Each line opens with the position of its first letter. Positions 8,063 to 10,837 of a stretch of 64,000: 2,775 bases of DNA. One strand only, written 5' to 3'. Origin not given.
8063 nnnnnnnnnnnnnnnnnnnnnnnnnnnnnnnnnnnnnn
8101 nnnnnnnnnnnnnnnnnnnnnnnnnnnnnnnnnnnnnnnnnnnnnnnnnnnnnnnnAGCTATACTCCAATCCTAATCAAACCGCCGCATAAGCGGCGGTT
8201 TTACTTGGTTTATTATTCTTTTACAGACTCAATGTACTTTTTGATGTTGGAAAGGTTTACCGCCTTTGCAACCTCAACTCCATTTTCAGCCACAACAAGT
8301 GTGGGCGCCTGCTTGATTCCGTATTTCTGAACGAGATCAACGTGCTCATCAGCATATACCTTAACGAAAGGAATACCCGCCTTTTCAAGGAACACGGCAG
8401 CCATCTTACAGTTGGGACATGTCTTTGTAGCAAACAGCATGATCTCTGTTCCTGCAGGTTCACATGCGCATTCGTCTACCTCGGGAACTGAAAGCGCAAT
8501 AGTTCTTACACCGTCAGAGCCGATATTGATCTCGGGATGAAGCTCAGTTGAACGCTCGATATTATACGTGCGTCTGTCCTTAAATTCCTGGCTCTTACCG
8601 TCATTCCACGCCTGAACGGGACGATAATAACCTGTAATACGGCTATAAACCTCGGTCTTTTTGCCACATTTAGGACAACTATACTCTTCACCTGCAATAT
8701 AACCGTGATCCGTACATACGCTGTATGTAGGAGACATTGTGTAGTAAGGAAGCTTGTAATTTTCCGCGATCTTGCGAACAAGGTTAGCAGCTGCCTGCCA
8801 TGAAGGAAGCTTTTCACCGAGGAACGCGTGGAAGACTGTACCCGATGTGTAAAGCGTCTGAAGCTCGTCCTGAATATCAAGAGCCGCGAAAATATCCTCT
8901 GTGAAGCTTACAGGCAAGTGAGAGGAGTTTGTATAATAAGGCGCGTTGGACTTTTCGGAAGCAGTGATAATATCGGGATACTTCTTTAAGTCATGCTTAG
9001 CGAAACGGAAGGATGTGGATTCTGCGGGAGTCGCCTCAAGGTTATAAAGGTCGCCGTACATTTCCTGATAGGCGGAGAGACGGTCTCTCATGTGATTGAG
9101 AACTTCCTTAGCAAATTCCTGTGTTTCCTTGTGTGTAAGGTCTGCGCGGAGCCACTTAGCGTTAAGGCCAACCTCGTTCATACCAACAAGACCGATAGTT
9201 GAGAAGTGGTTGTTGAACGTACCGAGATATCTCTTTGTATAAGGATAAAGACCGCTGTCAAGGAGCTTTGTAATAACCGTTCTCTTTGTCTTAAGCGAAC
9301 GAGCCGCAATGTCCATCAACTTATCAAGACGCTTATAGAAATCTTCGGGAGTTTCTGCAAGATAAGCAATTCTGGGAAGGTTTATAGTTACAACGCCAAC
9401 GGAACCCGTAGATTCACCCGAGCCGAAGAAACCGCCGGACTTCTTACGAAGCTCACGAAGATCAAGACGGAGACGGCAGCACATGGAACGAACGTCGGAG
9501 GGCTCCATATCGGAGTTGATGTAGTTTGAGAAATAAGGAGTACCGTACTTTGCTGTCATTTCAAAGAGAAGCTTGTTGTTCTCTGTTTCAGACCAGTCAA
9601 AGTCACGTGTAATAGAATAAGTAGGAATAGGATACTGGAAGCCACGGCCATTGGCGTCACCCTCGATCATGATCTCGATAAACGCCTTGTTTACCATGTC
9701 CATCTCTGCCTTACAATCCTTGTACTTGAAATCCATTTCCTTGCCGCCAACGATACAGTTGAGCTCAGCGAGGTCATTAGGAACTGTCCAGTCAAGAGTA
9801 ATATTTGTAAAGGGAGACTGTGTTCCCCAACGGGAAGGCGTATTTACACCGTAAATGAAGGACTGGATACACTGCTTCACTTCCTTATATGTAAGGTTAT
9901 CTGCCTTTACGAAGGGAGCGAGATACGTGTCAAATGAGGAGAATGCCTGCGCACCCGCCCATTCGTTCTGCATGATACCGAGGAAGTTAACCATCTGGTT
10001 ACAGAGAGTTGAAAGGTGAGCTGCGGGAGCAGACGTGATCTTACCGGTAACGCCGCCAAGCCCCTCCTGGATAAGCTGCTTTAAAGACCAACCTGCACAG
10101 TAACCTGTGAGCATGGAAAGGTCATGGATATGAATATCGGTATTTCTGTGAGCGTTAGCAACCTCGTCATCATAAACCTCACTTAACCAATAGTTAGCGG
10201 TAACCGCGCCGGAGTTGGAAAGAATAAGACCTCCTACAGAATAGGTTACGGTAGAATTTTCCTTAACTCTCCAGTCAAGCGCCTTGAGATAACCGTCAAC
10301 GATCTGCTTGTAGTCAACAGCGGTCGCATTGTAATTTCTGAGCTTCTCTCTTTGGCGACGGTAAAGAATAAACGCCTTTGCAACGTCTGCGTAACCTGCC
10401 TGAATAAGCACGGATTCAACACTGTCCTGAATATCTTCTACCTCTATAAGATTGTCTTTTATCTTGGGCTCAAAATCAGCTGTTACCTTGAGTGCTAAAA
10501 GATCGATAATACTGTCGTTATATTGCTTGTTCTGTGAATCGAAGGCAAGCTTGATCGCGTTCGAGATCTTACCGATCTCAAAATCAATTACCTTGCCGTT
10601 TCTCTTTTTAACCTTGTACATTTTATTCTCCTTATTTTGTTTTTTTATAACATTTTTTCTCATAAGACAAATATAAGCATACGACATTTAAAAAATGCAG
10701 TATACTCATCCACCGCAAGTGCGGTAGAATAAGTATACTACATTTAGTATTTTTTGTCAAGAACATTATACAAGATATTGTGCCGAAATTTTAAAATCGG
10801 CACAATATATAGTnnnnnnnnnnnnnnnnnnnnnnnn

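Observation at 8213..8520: NrdD carries a covalently fused thioredoxin-fold domain (CPNC) at its C-terminus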

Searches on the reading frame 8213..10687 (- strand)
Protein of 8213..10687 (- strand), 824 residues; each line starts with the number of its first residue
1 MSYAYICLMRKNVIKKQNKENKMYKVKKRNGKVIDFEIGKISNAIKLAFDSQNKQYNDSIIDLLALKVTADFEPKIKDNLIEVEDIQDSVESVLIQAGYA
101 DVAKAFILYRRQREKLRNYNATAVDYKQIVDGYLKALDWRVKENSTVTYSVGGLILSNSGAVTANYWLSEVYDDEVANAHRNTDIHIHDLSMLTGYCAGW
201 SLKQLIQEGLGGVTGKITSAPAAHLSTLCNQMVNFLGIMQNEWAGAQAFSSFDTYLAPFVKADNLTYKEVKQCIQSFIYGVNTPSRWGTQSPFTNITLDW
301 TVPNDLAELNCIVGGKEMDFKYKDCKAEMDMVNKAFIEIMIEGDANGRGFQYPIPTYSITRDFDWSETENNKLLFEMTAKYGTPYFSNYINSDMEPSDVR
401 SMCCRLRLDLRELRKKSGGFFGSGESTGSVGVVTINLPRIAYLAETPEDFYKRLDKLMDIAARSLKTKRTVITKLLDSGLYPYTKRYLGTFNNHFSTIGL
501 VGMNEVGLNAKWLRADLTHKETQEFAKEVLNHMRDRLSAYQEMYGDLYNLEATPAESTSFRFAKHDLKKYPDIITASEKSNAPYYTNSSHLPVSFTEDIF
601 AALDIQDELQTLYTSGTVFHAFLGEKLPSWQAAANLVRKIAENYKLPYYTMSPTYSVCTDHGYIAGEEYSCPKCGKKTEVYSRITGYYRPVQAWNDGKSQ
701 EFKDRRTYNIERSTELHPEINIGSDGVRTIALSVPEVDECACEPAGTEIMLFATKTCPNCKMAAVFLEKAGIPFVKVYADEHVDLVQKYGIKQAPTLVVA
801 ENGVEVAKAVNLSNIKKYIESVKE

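Call 3: search_protein_families(library=pfam, proteins=[window:8213-10687:-], max_evalue=0.01)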
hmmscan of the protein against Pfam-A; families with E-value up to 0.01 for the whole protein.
window:8213-10687:- (824 aa): 4 families
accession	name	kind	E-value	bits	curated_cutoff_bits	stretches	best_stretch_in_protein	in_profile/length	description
PF13597.11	NRDD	-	1.9e-190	634.7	26.2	1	143-708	1-562/562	Anaerobic ribonucleoside-triphosphate reductase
PF03477.21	ATP-cone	-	8.8e-20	71.5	25.8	1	25-114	2-87/88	ATP cone domain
PF00085.26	Thioredoxin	-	2e-06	28.2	23.5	1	749-815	22-94/103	Thioredoxin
PF00462.30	Glutaredoxin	-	8e-06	26.4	22.9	1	749-800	1-56/60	Glutaredoxin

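Call 4: search_protein_families(library=ncbifam, proteins=[window:8213-10687:-], max_evalue=0.01)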
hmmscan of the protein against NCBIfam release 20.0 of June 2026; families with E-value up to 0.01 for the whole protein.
window:8213-10687:- (824 aa): 17 families
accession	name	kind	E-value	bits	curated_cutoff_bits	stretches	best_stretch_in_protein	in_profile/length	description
NF006126.0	PRK08270.1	equivalog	0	1134.7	548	1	23-710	2-683/684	ribonucleoside triphosphate reductase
TIGR02487.1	NrdD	equivalog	5.7e-156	520.4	326.35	1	143-707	2-580/581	anaerobic ribonucleoside-triphosphate reductase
NF006358.0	PRK08579.1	equivalog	2.4e-122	409.2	585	2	125-417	8-297/624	anaerobic ribonucleoside triphosphate reductase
NF005497.0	PRK07111.1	equivalog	8e-76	255.9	764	3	23-262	2-235/746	anaerobic ribonucleoside triphosphate reductase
NF006127.0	PRK08271.1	equivalog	4e-69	233.7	545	1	173-709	96-627/631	anaerobic ribonucleoside-triphosphate reductase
TIGR02827.1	RNR_anaer_Bdell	equivalog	1.5e-56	192.2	568.3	1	170-705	66-594/596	anaerobic ribonucleoside-triphosphate reductase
NF006732.0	PRK09263.1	equivalog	2.4e-56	191.6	657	1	24-707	3-704/712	anaerobic ribonucleoside-triphosphate reductase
NF011292.0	PRK14704.1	equivalog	4.8e-31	108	736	1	141-706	27-615/618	anaerobic ribonucleoside triphosphate reductase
NF009028.0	PRK12364.1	equivalog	1.9e-17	62.6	1377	1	25-123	2-101/842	ribonucleoside-diphosphate reductase subunit alpha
NF005544.0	PRK07207.1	equivalog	2.3e-14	52.2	965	1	13-138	23-162/965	ribonucleoside-diphosphate reductase subunit alpha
NF005010.0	PRK06406.1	subfamily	5.5e-13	48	1125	1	22-119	3-101/771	vitamin B12-dependent ribonucleotide reductase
NF009029.0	PRK12365.1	equivalog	4.9e-12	44.6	1350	1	9-129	103-230/1046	ribonucleoside-diphosphate reductase subunit alpha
NF006207.0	PRK08332.1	equivalog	8.8e-08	29.8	2400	1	24-126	4-105/1684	vitamin B12-dependent ribonucleotide reductase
TIGR01068.1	thioredoxin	equivalog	9.1e-07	29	96.8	1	752-819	21-94/101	thioredoxin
TIGR02194.1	GlrX_NrdH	subfamily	0.00011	22.4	85.75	1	749-800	1-55/72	glutaredoxin-like protein NrdH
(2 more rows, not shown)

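Call 12: find_homologous_proteins(query=window:8213-10621:-, max_evalue=1e-10)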
Query window:8213-10621:- (802 aa): 8000 proteins with E <= 1e-10 among 8000 candidates; the best 120 are listed.
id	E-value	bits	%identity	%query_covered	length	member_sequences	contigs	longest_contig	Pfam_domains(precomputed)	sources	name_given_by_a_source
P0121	0.0e+0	1811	98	100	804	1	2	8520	PF00462.31,PF00085.27,PF03477.22,PF13597.12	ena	-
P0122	0.0e+0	1809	98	100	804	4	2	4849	PF00462.31,PF03477.22,PF13597.12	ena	-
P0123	0.0e+0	1805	97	100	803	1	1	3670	PF00462.31,PF00085.27,PF03477.22,PF13597.12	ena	-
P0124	0.0e+0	1796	97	100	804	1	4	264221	PF00462.31,PF00085.27,PF03477.22,PF13597.12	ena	-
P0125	0.0e+0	1794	97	100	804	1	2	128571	PF00462.31,PF00085.27,PF03477.22,PF13597.12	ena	-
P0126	0.0e+0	1789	96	100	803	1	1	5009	PF00462.31,PF03477.22,PF13597.12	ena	-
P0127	0.0e+0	1769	95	100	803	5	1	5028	PF00462.31,PF00085.27,PF03477.22,PF13597.12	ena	-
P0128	0.0e+0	1760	-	-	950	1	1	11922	PF00085.27,PF03477.22,PF13597.12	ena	-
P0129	0.0e+0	1687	90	100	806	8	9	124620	PF00462.31,PF00085.27,PF03477.22,PF13597.12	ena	-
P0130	0.0e+0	1687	89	100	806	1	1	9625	PF00462.31,PF00085.27,PF03477.22,PF13597.12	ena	-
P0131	0.0e+0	1684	90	100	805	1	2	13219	PF00462.31,PF00085.27,PF03477.22,PF13597.12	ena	-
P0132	0.0e+0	1679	89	100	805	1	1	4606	PF00085.27,PF03477.22,PF13597.12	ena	-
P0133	0.0e+0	1679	89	100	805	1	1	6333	PF00085.27,PF03477.22,PF13597.12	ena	-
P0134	0.0e+0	1679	90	100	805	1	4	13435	PF00085.27,PF03477.22,PF13597.12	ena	-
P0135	0.0e+0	1678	89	100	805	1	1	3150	PF00085.27,PF03477.22,PF13597.12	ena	-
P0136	0.0e+0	1677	89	100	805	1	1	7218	PF00085.27,PF03477.22,PF13597.12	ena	-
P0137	0.0e+0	1677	89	100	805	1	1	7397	PF00085.27,PF03477.22,PF13597.12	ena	-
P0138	0.0e+0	1676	89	100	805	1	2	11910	PF00085.27,PF03477.22,PF13597.12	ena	-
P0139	0.0e+0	1674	89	100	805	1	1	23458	PF00462.31,PF00085.27,PF03477.22,PF13597.12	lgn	-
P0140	0.0e+0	1672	89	100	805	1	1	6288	PF00085.27,PF03477.22,PF13597.12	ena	-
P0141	0.0e+0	1672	89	100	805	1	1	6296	PF00085.27,PF03477.22,PF13597.12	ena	-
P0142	0.0e+0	1671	89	100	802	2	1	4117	PF00462.31,PF00085.27,PF03477.22,PF13597.12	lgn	-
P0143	0.0e+0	1664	88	100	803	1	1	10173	PF00462.31,PF03477.22,PF13597.12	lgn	-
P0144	0.0e+0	1660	88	100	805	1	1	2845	PF00462.31,PF00085.27,PF03477.22,PF13597.12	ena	-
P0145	0.0e+0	1650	88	100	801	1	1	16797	PF03477.22,PF13597.12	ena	-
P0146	0.0e+0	1644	87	100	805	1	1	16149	PF03477.22,PF13597.12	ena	-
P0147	0.0e+0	1642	87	100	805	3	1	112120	PF03477.22,PF13597.12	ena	-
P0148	0.0e+0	1641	88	100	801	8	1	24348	PF03477.22,PF13597.12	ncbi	-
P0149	0.0e+0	1641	87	100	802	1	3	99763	PF03477.22,PF13597.12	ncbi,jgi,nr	ncbi:MAG: ribonucleoside triphosphate reductase [Ruminococcaceae bacterium]|nr:ribonucleoside tripho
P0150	0.0e+0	1639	86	100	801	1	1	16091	PF00462.31,PF03477.22,PF13597.12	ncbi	-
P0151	0.0e+0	1638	87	100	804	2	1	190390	PF03477.22,PF13597.12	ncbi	-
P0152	0.0e+0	1638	86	100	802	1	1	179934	PF00462.31,PF03477.22,PF13597.12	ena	-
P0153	0.0e+0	1637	87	100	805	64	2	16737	PF03477.22,PF13597.12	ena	-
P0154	0.0e+0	1636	86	100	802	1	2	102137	PF00462.31,PF03477.22,PF13597.12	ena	-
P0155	0.0e+0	1635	87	100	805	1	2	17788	PF03477.22,PF13597.12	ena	-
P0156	0.0e+0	1635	86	100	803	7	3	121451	PF03477.22,PF13597.12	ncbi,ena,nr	ncbi:MAG: ribonucleoside triphosphate reductase [Clostridia bacterium]|nr:ribonucleoside triphosphat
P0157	0.0e+0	1634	87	100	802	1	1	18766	PF00462.31,PF00085.27,PF03477.22,PF13597.12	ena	-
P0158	0.0e+0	1630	86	100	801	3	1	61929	PF00462.31,PF03477.22,PF13597.12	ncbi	-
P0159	0.0e+0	1630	87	100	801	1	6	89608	PF00462.31,PF03477.22,PF13597.12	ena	-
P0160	0.0e+0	1629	86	100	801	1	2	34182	PF00462.31,PF03477.22,PF13597.12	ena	-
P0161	0.0e+0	1627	86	100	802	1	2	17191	PF00462.31,PF00085.27,PF03477.22,PF13597.12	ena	-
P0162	0.0e+0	1627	86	100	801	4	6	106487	PF00462.31,PF03477.22,PF13597.12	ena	-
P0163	0.0e+0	1626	86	100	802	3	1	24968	PF00462.31,PF00085.27,PF03477.22,PF13597.12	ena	-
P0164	0.0e+0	1626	87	100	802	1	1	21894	PF03477.22,PF13597.12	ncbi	-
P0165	0.0e+0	1625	86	100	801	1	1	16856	PF00462.31,PF00085.27,PF03477.22,PF13597.12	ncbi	-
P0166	0.0e+0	1625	86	100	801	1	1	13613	PF00462.31,PF00085.27,PF03477.22,PF13597.12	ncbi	-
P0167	0.0e+0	1624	86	100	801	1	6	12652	PF00462.31,PF00085.27,PF03477.22,PF13597.12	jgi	-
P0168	0.0e+0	1624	85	100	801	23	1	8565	PF00462.31,PF03477.22,PF13597.12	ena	-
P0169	0.0e+0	1622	86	100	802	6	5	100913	PF00462.31,PF00085.27,PF03477.22,PF13597.12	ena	-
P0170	0.0e+0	1621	86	100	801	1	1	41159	PF00462.31,PF00085.27,PF03477.22,PF13597.12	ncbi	-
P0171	0.0e+0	1620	85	100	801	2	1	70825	PF00462.31,PF00085.27,PF03477.22,PF13597.12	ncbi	-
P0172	0.0e+0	1620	86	100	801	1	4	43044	PF00462.31,PF00085.27,PF03477.22,PF13597.12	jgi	-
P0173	0.0e+0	1620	86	100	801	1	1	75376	PF00462.31,PF00085.27,PF03477.22,PF13597.12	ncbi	-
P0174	0.0e+0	1620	86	100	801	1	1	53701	PF00462.31,PF00085.27,PF03477.22,PF13597.12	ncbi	-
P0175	0.0e+0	1619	86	100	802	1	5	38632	PF00462.31,PF00085.27,PF03477.22,PF13597.12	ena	-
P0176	0.0e+0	1619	86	100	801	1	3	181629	PF00462.31,PF00085.27,PF03477.22,PF13597.12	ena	-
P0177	0.0e+0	1618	86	100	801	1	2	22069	PF00462.31,PF00085.27,PF03477.22,PF13597.12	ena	-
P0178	0.0e+0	1618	86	100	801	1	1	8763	PF00462.31,PF00085.27,PF03477.22,PF13597.12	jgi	-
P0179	0.0e+0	1618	86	100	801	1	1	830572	PF00462.31,PF00085.27,PF03477.22,PF13597.12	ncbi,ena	-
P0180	0.0e+0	1617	86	100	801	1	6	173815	PF00462.31,PF00085.27,PF03477.22,PF13597.12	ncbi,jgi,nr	ncbi:MAG: ribonucleoside triphosphate reductase [Ruminococcaceae bacterium]|nr:ribonucleoside tripho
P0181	0.0e+0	1617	85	100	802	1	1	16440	PF00462.31,PF00085.27,PF03477.22,PF13597.12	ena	-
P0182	0.0e+0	1617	85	100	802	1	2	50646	PF00462.31,PF00085.27,PF03477.22,PF13597.12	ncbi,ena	-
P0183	0.0e+0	1617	86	100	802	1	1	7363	PF00462.31,PF00085.27,PF03477.22,PF13597.12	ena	-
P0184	0.0e+0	1617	86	100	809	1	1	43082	PF00462.31,PF00085.27,PF03477.22,PF13597.12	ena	-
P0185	0.0e+0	1617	85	100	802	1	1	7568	PF00462.31,PF00085.27,PF03477.22,PF13597.12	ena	-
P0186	0.0e+0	1616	86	100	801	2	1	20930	PF00462.31,PF00085.27,PF03477.22,PF13597.12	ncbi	-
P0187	0.0e+0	1616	86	100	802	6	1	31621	PF00462.31,PF00085.27,PF03477.22,PF13597.12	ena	-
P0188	0.0e+0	1616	86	100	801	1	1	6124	PF00462.31,PF00085.27,PF03477.22,PF13597.12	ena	-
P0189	0.0e+0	1615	86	100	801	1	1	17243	PF00462.31,PF00085.27,PF03477.22,PF13597.12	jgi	-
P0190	0.0e+0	1615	85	100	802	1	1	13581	PF00462.31,PF03477.22,PF13597.12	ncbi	-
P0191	0.0e+0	1615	85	100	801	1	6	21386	PF00462.31,PF00085.27,PF03477.22,PF13597.12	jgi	-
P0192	0.0e+0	1615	86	100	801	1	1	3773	PF00462.31,PF00085.27,PF03477.22,PF13597.12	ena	-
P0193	0.0e+0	1614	86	100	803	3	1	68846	PF00462.31,PF03477.22,PF13597.12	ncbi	-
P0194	0.0e+0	1614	85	100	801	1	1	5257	PF00462.31,PF00085.27,PF03477.22,PF13597.12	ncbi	-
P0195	0.0e+0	1614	85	100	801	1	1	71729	PF00462.31,PF00085.27,PF03477.22,PF13597.12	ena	-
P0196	0.0e+0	1613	85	100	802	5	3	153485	PF00462.31,PF00085.27,PF03477.22,PF13597.12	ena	-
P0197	0.0e+0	1613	85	100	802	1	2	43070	PF00462.31,PF00085.27,PF03477.22,PF13597.12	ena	-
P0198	0.0e+0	1613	85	100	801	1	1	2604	PF00462.31,PF00085.27,PF03477.22,PF13597.12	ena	-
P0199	0.0e+0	1612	85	100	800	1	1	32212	PF00462.31,PF03477.22,PF13597.12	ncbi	-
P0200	0.0e+0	1612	85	100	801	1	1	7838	PF00462.31,PF00085.27,PF03477.22,PF13597.12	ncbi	-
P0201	0.0e+0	1611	85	100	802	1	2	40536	PF00462.31,PF00085.27,PF03477.22,PF13597.12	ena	-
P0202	0.0e+0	1611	85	100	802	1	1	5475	PF00462.31,PF00085.27,PF03477.22,PF13597.12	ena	-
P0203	0.0e+0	1610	85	100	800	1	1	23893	PF00462.31,PF00085.27,PF03477.22,PF13597.12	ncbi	-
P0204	0.0e+0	1610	86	100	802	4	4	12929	PF00462.31,PF00085.27,PF03477.22,PF13597.12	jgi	jgi:ribonucleoside-triphosphate reductase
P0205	0.0e+0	1609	85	100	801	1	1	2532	PF00462.31,PF00085.27,PF03477.22,PF13597.12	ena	-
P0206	0.0e+0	1609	85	100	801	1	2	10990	PF00462.31,PF00085.27,PF03477.22,PF13597.12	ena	-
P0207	0.0e+0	1608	85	100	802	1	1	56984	PF00462.31,PF00085.27,PF03477.22,PF13597.12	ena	-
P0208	0.0e+0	1607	85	100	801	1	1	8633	PF00462.31,PF00085.27,PF03477.22,PF13597.12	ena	-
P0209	0.0e+0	1607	85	100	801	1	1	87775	PF03477.22,PF13597.12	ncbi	-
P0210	0.0e+0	1607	85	100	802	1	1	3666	PF00462.31,PF00085.27,PF03477.22,PF13597.12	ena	-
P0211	0.0e+0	1604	85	100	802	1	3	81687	PF03477.22,PF13597.12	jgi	-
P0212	0.0e+0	1603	85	100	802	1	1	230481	PF00462.31,PF00085.27,PF03477.22,PF13597.12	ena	-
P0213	0.0e+0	1602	85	100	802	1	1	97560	PF00462.31,PF00085.27,PF03477.22,PF13597.12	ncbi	-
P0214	0.0e+0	1601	84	100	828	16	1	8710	PF00462.31,PF03477.22,PF13597.12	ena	-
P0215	0.0e+0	1600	85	100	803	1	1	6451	PF00462.31,PF00085.27,PF03477.22,PF13597.12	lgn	-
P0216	0.0e+0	1599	85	100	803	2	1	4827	PF00462.31,PF00085.27,PF03477.22,PF13597.12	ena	-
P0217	0.0e+0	1595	84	100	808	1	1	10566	PF03477.22,PF13597.12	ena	-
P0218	0.0e+0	1588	84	100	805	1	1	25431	PF03477.22,PF13597.12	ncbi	-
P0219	0.0e+0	1537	82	100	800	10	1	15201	PF00462.31,PF00085.27,PF03477.22,PF13597.12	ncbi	-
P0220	0.0e+0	1509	79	100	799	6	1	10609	PF00462.31,PF03477.22,PF13597.12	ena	-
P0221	0.0e+0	1504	81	100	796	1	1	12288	PF00462.31,PF00085.27,PF03477.22,PF13597.12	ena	-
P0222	0.0e+0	1499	80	100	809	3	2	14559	PF00462.31,PF00085.27,PF03477.22,PF13597.12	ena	-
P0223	0.0e+0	1497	79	100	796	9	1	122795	PF00462.31,PF00085.27,PF03477.22,PF13597.12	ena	-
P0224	0.0e+0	1497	81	100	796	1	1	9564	PF00462.31,PF00085.27,PF03477.22,PF13597.12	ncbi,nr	ncbi:MAG: ribonucleoside triphosphate reductase [Clostridia bacterium]|nr:ribonucleoside triphosphat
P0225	0.0e+0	1496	81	100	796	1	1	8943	PF00462.31,PF00085.27,PF03477.22,PF13597.12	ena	-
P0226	0.0e+0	1496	81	100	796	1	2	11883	PF00462.31,PF00085.27,PF03477.22,PF13597.12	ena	-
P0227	0.0e+0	1496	80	100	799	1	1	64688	PF00462.31,PF00085.27,PF03477.22,PF13597.12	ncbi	-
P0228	0.0e+0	1495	81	100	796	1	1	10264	PF00462.31,PF00085.27,PF03477.22,PF13597.12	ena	-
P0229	0.0e+0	1495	80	100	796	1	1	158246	PF00462.31,PF03477.22,PF13597.12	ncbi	-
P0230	0.0e+0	1494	81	100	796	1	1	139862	PF00462.31,PF00085.27,PF03477.22,PF13597.12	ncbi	-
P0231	0.0e+0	1494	79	100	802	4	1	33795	PF00462.31,PF00085.27,PF03477.22,PF13597.12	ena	-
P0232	0.0e+0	1493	79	100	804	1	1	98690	PF00462.31,PF00085.27,PF03477.22,PF13597.12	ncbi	-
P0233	0.0e+0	1492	79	99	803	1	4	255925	PF03477.22,PF13597.12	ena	-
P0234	0.0e+0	1492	80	100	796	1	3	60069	PF00462.31,PF03477.22,PF13597.12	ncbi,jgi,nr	ncbi:MAG: ribonucleoside triphosphate reductase [Ruminococcaceae bacterium]|nr:ribonucleoside tripho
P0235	0.0e+0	1491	80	100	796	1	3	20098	PF00462.31,PF03477.22,PF13597.12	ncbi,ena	-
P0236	0.0e+0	1491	79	99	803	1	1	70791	PF03477.22,PF13597.12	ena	-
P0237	0.0e+0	1490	80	100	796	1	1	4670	PF00462.31,PF03477.22,PF13597.12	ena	-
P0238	0.0e+0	1490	79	99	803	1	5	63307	PF03477.22,PF13597.12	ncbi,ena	-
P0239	0.0e+0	1490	80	100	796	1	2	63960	PF00462.31,PF00085.27,PF03477.22,PF13597.12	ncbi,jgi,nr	ncbi:MAG: ribonucleoside triphosphate reductase [Ruminococcaceae bacterium]|nr:ribonucleoside tripho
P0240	0.0e+0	1490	79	100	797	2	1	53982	PF00462.31,PF00085.27,PF03477.22,PF13597.12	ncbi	-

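Call 13: find_encoding_contigs(protein=window:8213-10621:-, flank=8000, max_places=6)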
Protein window:8213-10621:- (802 aa): no gene with exactly this product is on record in the collection.
